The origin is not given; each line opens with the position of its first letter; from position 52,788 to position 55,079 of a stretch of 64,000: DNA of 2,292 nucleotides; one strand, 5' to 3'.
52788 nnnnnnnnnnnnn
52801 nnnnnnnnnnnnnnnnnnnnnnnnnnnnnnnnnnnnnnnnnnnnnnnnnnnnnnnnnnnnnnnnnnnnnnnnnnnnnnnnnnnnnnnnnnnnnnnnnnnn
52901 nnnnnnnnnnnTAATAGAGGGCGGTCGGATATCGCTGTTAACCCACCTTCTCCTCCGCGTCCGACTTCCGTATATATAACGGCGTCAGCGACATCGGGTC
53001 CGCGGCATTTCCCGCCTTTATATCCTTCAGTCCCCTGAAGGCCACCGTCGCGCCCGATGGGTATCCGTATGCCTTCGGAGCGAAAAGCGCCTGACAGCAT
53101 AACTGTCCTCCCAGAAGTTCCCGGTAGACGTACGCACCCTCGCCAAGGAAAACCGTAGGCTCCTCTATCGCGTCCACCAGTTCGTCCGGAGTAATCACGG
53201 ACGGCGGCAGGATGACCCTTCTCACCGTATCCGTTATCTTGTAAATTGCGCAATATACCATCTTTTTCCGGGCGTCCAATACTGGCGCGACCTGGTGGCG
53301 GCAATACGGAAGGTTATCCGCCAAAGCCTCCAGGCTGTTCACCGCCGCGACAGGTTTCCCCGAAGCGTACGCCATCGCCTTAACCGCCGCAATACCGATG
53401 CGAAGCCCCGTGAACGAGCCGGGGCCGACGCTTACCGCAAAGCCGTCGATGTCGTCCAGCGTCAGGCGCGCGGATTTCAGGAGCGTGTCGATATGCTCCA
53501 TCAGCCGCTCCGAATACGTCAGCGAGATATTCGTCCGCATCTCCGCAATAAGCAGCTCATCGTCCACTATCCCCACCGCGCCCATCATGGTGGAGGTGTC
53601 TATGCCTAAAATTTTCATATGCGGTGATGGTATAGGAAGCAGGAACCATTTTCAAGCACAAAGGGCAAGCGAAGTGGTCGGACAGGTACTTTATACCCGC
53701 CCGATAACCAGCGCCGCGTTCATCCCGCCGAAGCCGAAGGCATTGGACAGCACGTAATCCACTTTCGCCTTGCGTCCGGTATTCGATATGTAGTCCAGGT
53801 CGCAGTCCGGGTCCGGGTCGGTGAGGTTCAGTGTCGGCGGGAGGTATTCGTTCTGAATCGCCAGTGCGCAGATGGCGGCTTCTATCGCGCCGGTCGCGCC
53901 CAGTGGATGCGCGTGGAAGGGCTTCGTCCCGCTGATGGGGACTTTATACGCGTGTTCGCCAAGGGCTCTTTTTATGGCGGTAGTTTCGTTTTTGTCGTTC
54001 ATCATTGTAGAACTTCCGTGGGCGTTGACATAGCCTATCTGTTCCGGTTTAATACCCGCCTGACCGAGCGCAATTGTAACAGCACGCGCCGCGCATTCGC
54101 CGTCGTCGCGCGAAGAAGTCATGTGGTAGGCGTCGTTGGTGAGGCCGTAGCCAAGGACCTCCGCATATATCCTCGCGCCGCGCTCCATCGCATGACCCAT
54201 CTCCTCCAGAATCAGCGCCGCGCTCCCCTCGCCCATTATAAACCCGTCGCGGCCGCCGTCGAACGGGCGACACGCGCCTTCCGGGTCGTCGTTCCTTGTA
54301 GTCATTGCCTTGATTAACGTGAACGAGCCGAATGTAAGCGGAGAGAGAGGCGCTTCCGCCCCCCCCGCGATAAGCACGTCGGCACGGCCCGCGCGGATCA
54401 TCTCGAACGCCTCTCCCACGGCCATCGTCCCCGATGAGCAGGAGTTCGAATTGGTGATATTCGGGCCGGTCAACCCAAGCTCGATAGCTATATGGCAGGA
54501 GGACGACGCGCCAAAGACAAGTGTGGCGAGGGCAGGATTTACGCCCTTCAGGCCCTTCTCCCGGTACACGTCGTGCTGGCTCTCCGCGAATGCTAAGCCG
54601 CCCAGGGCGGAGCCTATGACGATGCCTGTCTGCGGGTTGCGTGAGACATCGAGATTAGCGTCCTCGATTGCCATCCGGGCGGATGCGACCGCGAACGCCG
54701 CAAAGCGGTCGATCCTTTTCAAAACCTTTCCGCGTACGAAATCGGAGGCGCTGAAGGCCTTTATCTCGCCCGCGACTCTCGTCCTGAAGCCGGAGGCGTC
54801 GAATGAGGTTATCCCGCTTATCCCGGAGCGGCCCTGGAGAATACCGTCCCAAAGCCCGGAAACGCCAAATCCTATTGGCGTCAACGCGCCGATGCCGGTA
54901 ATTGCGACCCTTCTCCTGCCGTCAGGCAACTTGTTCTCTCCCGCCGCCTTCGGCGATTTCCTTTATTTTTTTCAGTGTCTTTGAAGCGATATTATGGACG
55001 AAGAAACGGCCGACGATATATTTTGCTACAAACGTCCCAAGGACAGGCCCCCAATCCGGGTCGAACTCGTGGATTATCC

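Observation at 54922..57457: Candidate O2-independent quinone/lipid modification module: UbiE-like methyltransferase, Fe-S U32 (UbiU/V-like) protein and Coq10-like SRPBCC, coupled to mdh and fabF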

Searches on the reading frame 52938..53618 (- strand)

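Call 3: search_protein_families(library=pfam, proteins=[window:52938-53618:-], max_evalue=0.01)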
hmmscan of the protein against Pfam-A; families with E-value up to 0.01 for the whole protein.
window:52938-53618:- (226 aa): 1 family
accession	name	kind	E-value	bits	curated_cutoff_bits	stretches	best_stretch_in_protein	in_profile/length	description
PF00814.31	TsaD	-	1.3e-29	104.2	24.8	1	34-222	28-261/264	tRNA N6-adenosine threonylcarbamoyltransferase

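Call 4: search_protein_families(library=ncbifam, proteins=[window:52938-53618:-], max_evalue=0.01)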
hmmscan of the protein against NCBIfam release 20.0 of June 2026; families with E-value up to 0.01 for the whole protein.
window:52938-53618:- (226 aa): 5 families
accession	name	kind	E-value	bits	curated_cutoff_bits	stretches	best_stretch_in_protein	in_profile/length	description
TIGR03725.1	T6A_YeaZ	equivalog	4.6e-47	160.7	69.3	1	3-217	1-212/212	tRNA (adenosine(37)-N6)-threonylcarbamoyltransferase complex dimerization subunit type 1 TsaB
TIGR03723.1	T6A_TsaD_YgjD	equivalog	1.1e-09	37.8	296.1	1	35-98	49-112/314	tRNA (adenosine(37)-N6)-threonylcarbamoyltransferase complex transferase subunit TsaD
TIGR03722.2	arch_KAE1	equivalog_domain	2.6e-07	30.1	375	1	33-95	44-106/323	KEOPS complex N(6)-L-threonylcarbamoyladenine synthase Kae1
TIGR00329.1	gcp_kae1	subfamily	1e-06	28.2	207.8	1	34-98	47-111/305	tRNA (adenosine(37)-N6)-threonylcarbamoyltransferase complex transferase subunit TsaD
NF007174.0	PRK09605.1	equivalog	0.00011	20.8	447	1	36-95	49-108/535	bifunctional N(6)-L-threonylcarbamoyladenine synthase/serine/threonine protein kinase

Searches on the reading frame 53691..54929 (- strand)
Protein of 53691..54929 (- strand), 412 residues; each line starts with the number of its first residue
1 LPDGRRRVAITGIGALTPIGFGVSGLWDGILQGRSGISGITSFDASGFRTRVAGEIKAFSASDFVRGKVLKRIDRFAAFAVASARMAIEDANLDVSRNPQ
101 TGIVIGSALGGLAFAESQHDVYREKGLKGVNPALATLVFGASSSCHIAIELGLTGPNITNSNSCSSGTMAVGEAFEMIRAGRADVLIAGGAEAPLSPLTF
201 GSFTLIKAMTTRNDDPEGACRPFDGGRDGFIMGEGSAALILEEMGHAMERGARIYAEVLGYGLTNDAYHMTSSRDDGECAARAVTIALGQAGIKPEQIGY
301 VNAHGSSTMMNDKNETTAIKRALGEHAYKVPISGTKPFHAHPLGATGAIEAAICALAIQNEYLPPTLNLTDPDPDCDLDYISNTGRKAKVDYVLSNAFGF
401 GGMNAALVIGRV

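Call 3: search_protein_families(library=pfam, proteins=[window:53691-54929:-], max_evalue=0.01)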
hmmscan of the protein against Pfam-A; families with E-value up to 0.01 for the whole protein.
window:53691-54929:- (412 aa): 3 families
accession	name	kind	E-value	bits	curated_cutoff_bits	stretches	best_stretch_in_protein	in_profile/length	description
PF00109.32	ketoacyl-synt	-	3.9e-48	164.7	20.8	1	6-244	2-249/252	Beta-ketoacyl synthase, N-terminal domain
PF02801.28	Ketoacyl-synt_C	-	6.4e-33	113.7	20.8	1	255-369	1-118/119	Beta-ketoacyl synthase, C-terminal domain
PF00108.29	Thiolase_N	-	1.5e-07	31.5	26.4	1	146-192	65-113/260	Thiolase, N-terminal domain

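Call 4: search_protein_families(library=ncbifam, proteins=[window:53691-54929:-], max_evalue=0.01)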
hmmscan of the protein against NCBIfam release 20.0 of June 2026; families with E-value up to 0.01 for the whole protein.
window:53691-54929:- (412 aa): 43 families (the best 25 are shown)
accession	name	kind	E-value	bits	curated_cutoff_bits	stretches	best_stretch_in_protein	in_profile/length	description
TIGR03150.1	fabF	equivalog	1.5e-154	514.6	493.75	1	6-409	1-406/407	beta-ketoacyl-ACP synthase II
NF005589.0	PRK07314.1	subfamily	2.1e-151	504.4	387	1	5-412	3-412/413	beta-ketoacyl-ACP synthase II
NF004970.0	PRK06333.1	subfamily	7.7e-124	413.8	525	1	5-411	3-421/424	beta-ketoacyl-ACP synthase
NF006274.0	PRK08439.1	equivalog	2.2e-117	392.3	621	1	6-410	2-404/406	beta-ketoacyl-ACP synthase II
NF006434.0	PRK08722.1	equivalog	7.2e-112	374.3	759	1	5-411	3-413/414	beta-ketoacyl-ACP synthase II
NF006587.0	PRK09116.1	equivalog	6.4e-93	311.7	470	1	6-412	2-407/408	beta-ketoacyl-ACP synthase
NF005076.0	PRK06501.1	equivalog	1e-89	301.4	629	1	4-410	9-421/425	beta-ketoacyl-ACP synthase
NF005916.1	PRK07910.1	equivalog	8.5e-86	288.5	560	1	7-411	13-417/418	KasA/KasB family beta-ketoacyl-ACP synthase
NF005935.0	PRK07967.1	equivalog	5.9e-81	272.4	630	1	6-411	2-403/406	beta-ketoacyl-ACP synthase I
NF005490.0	PRK07103.1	equivalog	7.8e-73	245.9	445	1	6-411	4-412/414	polyketide beta-ketoacyl:acyl carrier protein synthase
NF004618.0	PRK05952.1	equivalog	2.8e-72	243.8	455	1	7-411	3-382/384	beta-ketoacyl-ACP synthase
NF006618.0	PRK09185.1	subfamily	1.4e-67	228.4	407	1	7-411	4-392/394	beta-ketoacyl-ACP synthase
NF058662.1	cispenta_AmcF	equivalog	7.7e-65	219.3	325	1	8-409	2-367/369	cispentacin biosynthesis acyltransferase subunit AmcF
NF045894.1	PKS_plus_SDR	equivalog_domain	1.3e-31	109.2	1740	1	87-379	101-386/1515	type I polyketide synthase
NF040607.1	mycolic_Pks13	equivalog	9.8e-29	99.5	2100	1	147-409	254-523/1680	polyketide synthase Pks13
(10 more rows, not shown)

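Call 53: search_solved_structures(query=window:53691-54929:-, max_evalue=1e-40)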
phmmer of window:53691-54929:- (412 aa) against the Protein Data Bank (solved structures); distinct sequences matched with E-value up to 1e-40: 71 (the best 60 are shown).
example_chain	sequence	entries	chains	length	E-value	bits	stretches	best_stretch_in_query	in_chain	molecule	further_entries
4ls5_A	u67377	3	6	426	9.4e-123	413.3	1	5-409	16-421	3-oxoacyl-[acyl-carrier-protein] synthase 2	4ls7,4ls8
4ls6_A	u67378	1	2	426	1.7e-122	412.5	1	5-409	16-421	3-oxoacyl-[acyl-carrier-protein] synthase 2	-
1e5m_A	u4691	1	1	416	1.3e-120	406.3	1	5-408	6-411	BETA KETOACYL ACYL CARRIER PROTEIN SYNTHASE II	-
3o04_A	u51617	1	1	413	1.2e-115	389.9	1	5-412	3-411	beta-keto-acyl carrier protein synthase II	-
1j3n_A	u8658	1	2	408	2.3e-115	389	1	6-412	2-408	3-oxoacyl-(acyl-carrier protein) synthase II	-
5sxo_A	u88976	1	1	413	3.3e-115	388.5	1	5-412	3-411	3-oxoacyl-[acyl-carrier-protein] synthase 2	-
4qav_A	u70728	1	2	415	5.9e-113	381.1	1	5-411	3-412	3-oxoacyl-[acyl-carrier-protein] synthase 2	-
4r8e_A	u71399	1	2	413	3.8e-112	378.4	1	5-411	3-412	3-oxoacyl-[acyl-carrier-protein] synthase 2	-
2gqd_A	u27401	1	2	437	2.1e-111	376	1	5-409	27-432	3-oxoacyl-[acyl-carrier-protein] synthase 2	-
8qm1_A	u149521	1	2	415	2.2e-107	362.7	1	4-411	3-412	3-oxoacyl-[acyl-carrier-protein] synthase 2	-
4b7v_A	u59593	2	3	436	2.5e-107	362.5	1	4-411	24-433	3-OXOACYL-[ACYL-CARRIER-PROTEIN] SYNTHASE 2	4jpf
6okg_A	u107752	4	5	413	2.7e-106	359.1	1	5-410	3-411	3-oxoacyl-[acyl-carrier-protein] synthase 2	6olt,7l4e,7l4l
2gfw_A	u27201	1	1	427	3e-106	359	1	5-410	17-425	3-oxoacyl-[acyl-carrier-protein] synthase 2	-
1b3n_A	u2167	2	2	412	3.4e-106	358.8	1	5-410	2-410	PROTEIN (KETOACYL ACYL CARRIER PROTEIN SYNTHASE 2) | BETA-KETOACYL ACP SYNTHASE II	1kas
8cn8_A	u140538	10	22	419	5.1e-106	358.2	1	4-411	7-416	3-oxoacyl-[acyl-carrier-protein] synthase 2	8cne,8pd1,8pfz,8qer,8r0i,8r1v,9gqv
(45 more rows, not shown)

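Call 59: find_homologous_proteins(query=window:53691-54929:-)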
Query window:53691-54929:- (412 aa): 8000 proteins with E <= 0.001 among 8000 candidates; the best 120 are listed.
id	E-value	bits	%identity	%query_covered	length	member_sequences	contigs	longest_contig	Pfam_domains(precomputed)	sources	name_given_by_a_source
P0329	3.0e-257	871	96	100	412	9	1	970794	PF00109.33,PF00108.30,PF02801.29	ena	-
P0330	3.7e-254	861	94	100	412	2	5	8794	PF00109.33,PF00108.30,PF02801.29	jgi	jgi:3-oxoacyl-[acyl-carrier-protein] synthase II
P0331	1.7e-250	849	93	100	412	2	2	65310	PF00109.33,PF00108.30,PF02801.29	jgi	jgi:3-oxoacyl-[acyl-carrier-protein] synthase II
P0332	1.2e-249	846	92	100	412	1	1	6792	PF00109.33,PF00108.30,PF02801.29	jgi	jgi:3-oxoacyl-[acyl-carrier-protein] synthase II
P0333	6.8e-237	804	88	100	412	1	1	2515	PF00109.33,PF00108.30,PF02801.29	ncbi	ncbi:MAG: beta-ketoacyl-ACP synthase II [Nitrospirota bacterium]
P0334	1.8e-233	793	86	100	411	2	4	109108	PF00109.33,PF00108.30,PF02801.29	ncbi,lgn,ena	-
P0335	2.2e-231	786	87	99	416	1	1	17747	PF00109.33,PF00108.30,PF02801.29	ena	-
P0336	4.1e-228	775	85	99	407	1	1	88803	PF00109.33,PF00108.30,PF02801.29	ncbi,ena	-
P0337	1.2e-224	764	83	99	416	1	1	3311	PF00109.33,PF00108.30,PF02801.29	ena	-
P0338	2.2e-223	760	83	99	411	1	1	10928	PF00109.33,PF00108.30,PF02801.29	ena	-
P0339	5.6e-223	758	82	99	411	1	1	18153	PF00109.33,PF00108.30,PF02801.29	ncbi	-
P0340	8.0e-220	748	80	100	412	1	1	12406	PF00109.33,PF00108.30,PF02801.29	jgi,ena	-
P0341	2.4e-215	733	80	99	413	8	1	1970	PF00109.33,PF00108.30,PF02801.29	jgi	-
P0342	1.0e-214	731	78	100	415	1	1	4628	PF00109.33,PF00108.30,PF02801.29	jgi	jgi:3-oxoacyl-[acyl-carrier-protein] synthase II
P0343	2.0e-212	723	77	100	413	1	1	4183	PF00109.33,PF02801.29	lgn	-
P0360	3.3e-200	683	73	99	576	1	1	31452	PF00109.33,PF03364.26,PF10604.16,PF02801.29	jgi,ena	-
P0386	5.4e-160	551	59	100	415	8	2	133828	PF00109.33,PF02801.29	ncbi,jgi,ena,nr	ncbi:MAG TPA: beta-ketoacyl-ACP synthase II [Armatimonadota bacterium]|nr:beta-ketoacyl-ACP synthase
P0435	1.3e-156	540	57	99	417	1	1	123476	PF00109.33,PF02801.29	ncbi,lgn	ncbi:MAG: beta-ketoacyl-ACP synthase II [Candidatus Entotheonellia bacterium]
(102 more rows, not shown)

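Call 88: find_encoding_contigs(protein=P0386, flank=6000, max_places=1)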
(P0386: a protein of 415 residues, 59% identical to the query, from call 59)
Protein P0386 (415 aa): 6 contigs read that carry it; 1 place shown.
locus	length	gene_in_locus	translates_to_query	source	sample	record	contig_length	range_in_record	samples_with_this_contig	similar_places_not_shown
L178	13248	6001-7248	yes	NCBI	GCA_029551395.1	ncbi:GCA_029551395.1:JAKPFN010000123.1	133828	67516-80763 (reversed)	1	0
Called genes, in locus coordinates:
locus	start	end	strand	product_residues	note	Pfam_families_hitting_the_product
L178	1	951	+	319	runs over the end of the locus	PF02674:Colicin_V, PF00188:CAP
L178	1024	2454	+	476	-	PF02310:B12-binding, PF04055:Radical_SAM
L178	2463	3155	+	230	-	PF13489:Methyltransf_23, PF01209:Ubie_methyltran, PF08241:Methyltransf_11, PF08242:Methyltransf_12, PF13649:Methyltransf_25, PF13847:Methyltransf_31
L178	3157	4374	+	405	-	-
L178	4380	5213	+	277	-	-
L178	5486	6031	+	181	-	PF03364:Polyketide_cyc (weak)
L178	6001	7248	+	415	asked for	PF00109:ketoacyl-synt, PF02801:Ketoacyl-synt_C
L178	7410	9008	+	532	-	PF08448:PAS_4 (weak), PF02518:HATPase_c, PF00072:Response_reg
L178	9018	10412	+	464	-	PF00072:Response_reg, PF00158:Sigma54_activat, PF14532:Sigma54_activ_2, PF00004:AAA (faint), PF07728:AAA_5, PF25601:AAA_lid_14, PF02954:HTH_8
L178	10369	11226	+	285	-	PF00512:HisKA, PF02518:HATPase_c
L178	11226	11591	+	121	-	PF00072:Response_reg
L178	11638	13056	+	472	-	PF04963:Sigma54_CBD, PF04552:Sigma54_DBD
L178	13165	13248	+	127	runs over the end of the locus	PF00460:Flg_bb_rod (weak)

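Call 89: find_encoding_contigs(protein=P0435, flank=6000, max_places=1)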
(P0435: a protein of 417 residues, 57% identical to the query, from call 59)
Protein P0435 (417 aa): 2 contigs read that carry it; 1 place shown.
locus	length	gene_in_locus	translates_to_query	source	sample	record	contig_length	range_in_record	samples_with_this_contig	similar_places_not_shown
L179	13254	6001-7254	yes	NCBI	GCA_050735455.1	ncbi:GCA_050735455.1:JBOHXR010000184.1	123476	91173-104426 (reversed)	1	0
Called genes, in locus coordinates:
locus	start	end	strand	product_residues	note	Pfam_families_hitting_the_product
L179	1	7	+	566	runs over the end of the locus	PF05157:MshEN, PF00437:T2SSE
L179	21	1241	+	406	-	PF28597:T2SSF_N, PF00482:T2SSF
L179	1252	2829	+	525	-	PF11104:PilM_2, PF14450:FtsA, PF05137:PilN (weak)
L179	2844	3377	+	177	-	PF04612:T2SSM (weak)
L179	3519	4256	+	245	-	PF13847:Methyltransf_31, PF08241:Methyltransf_11, PF13649:Methyltransf_25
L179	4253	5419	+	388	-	PF00890:FAD_binding_2 (weak), PF01134:GIDA (weak), PF01266:DAO, PF01494:FAD_binding_3, PF03486:HI0933_like (faint), PF04820:Trp_halogenase (faint), PF05834:Lycopene_cycl (faint), PF13450:NAD_binding_8 (weak), +2 more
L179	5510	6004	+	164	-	PF10604:Polyketide_cyc2 (weak), PF03364:Polyketide_cyc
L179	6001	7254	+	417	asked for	PF00109:ketoacyl-synt, PF02801:Ketoacyl-synt_C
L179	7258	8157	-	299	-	PF13365:Trypsin_2, PF00595:PDZ (weak), PF13180:PDZ_2, PF17820:PDZ_6 (weak)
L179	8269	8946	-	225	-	PF00702:Hydrolase, PF12710:HAD, PF13419:HAD_2, PF13242:Hydrolase_like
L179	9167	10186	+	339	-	PF00291:PALP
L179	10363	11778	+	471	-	PF03841:SelA, PF00266:Aminotran_5 (faint)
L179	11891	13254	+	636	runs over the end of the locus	PF00009:GTP_EFTU, PF01926:MMR_HSR1 (weak), PF03144:GTP_EFTU_D2, PF25461:Beta-barrel_SelB, PF09106:WHD_2nd_SelB, PF09107:WHD_3rd_SelB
